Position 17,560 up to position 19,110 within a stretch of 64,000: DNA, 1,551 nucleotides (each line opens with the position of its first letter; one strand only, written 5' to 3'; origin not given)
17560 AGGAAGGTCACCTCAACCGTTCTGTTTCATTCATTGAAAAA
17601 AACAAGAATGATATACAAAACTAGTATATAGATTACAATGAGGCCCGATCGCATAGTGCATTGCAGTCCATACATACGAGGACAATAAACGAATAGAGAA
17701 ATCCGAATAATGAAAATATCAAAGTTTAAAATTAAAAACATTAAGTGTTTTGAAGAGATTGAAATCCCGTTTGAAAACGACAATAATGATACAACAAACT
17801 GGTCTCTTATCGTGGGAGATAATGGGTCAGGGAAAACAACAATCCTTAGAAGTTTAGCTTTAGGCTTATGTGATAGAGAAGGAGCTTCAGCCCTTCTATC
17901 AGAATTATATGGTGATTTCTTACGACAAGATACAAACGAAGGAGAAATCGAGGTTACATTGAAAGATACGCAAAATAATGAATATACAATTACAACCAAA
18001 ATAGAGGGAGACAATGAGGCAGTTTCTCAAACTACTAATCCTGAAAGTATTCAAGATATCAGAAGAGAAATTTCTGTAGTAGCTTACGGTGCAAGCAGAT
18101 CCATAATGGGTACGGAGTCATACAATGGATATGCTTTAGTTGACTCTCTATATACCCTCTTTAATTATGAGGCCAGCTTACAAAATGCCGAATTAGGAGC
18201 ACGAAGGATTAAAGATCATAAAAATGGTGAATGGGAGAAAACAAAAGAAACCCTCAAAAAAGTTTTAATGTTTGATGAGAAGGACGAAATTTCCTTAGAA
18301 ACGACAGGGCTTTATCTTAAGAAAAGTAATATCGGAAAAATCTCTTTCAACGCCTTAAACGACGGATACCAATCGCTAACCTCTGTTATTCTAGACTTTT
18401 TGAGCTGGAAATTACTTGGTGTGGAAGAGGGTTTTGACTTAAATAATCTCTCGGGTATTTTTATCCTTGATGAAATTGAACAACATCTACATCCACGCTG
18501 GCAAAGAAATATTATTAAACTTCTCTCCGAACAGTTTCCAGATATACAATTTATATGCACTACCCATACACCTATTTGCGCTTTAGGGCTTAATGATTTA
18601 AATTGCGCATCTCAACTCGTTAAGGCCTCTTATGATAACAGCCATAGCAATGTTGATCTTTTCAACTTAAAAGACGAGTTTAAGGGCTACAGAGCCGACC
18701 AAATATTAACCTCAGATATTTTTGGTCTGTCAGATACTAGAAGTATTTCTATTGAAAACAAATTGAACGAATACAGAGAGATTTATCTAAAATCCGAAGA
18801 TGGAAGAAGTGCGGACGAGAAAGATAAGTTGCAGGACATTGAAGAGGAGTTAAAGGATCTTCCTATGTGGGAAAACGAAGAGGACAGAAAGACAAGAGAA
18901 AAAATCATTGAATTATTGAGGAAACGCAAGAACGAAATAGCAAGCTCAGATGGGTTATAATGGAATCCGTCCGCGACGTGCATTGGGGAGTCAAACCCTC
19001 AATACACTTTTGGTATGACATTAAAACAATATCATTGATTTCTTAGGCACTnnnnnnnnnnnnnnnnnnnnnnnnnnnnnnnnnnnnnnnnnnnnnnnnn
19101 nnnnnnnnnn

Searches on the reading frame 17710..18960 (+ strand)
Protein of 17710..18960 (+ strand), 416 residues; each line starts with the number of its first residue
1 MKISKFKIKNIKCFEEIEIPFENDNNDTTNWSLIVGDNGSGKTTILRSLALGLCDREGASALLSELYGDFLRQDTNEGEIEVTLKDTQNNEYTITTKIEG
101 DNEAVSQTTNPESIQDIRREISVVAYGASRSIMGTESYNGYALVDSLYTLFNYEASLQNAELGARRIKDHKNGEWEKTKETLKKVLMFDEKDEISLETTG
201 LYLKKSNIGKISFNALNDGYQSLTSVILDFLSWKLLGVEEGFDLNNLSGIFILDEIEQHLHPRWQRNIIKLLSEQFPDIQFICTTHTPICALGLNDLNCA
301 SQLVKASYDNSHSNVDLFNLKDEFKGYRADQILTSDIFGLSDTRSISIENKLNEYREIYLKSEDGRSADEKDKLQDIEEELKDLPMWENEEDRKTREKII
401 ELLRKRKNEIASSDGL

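Call 45: search_protein_families(library=pfam, proteins=[window:17710-18960:+], max_evalue=0.01)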
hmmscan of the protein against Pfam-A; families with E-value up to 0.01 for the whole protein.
window:17710-18960:+ (416 aa): 12 families
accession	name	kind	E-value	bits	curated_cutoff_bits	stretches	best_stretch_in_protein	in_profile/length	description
PF13304.12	AAA_21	-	2.4e-18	67.7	27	2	237-288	259-300/304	AAA domain, putative AbiEii toxin, Type IV TA system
PF13175.12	AAA_15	-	1.3e-17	64.9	32.1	2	1-50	1-44/374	AAA ATPase domain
PF02463.25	SMC_N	-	9e-14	51.9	40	1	3-287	2-198/220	RecF/RecN/SMC N terminal domain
PF13476.12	AAA_23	-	1.7e-11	45.6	27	1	6-119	2-110/201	AAA domain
PF25199.1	nSTAND_NTPase5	-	0.00017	21.9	34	1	13-62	24-74/145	Novel STAND NTPase 5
PF20720.3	nSTAND3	-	0.00036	20.7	27.2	1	29-57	17-45/155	Novel STAND NTPase 3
PF13555.12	AAA_29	-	0.0028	17.8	27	1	30-46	23-39/61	P-loop containing region of AAA domain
PF13514.12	AAA_27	-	0.0054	16.8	22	0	1-49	1-46/206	AAA domain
PF01580.24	FtsK_SpoIIIE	-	0.0056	16.6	24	0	16-53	25-63/221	FtsK/SpoIIIE family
PF00005.33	ABC_tran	-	0.0071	17.4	25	1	33-96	15-78/137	ABC transporter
PF05729.18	NACHT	-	0.0077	16.5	26.7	0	32-56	3-27/167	NACHT domain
PF00004.35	AAA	-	0.0099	16.8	21.2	0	33-52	2-21/131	ATPase family associated with various cellular activities (AAA)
